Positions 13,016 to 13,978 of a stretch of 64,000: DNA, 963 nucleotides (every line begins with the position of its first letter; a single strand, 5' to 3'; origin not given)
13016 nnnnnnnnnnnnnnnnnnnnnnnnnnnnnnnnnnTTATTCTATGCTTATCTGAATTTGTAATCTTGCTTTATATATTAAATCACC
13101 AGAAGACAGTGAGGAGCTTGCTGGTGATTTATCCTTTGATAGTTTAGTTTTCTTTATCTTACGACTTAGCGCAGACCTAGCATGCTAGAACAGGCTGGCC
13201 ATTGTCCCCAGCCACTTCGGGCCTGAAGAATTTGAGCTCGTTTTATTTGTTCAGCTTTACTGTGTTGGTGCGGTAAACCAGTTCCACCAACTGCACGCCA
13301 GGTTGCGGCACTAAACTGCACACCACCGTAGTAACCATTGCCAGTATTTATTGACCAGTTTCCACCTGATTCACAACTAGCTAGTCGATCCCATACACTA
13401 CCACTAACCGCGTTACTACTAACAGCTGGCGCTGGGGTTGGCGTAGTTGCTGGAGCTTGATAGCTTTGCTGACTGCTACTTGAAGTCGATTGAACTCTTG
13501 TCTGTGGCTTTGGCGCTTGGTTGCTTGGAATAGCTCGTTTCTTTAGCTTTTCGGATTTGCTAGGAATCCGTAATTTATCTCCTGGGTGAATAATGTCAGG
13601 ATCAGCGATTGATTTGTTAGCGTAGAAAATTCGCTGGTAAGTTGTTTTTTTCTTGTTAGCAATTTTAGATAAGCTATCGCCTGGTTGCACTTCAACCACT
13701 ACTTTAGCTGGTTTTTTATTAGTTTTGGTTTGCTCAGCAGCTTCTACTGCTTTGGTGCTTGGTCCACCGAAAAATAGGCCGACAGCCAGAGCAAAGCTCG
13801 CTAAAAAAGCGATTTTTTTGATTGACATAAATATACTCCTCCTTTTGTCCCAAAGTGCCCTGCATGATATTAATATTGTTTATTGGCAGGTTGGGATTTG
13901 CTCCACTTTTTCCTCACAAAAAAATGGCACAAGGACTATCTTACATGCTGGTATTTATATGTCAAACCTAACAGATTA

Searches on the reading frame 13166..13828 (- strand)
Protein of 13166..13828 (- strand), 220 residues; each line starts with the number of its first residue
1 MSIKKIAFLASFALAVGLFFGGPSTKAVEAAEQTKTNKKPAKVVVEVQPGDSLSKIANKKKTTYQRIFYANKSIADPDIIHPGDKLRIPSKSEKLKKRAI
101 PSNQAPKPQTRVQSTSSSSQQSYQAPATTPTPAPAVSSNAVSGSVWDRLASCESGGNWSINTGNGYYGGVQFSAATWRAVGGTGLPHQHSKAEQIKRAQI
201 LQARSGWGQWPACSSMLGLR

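Call 25: search_protein_families(library=pfam, proteins=[window:13166-13828:-], max_evalue=0.01)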
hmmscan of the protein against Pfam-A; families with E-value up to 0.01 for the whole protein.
window:13166-13828:- (220 aa): 2 families
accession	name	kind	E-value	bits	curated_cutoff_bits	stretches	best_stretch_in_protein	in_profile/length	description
PF06737.19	Transglycosylas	-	1.3e-28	99.9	27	1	144-213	5-77/77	Transglycosylase-like domain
PF01476.26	LysM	-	3.8e-12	46.4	20.9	1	46-89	2-43/43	LysM domain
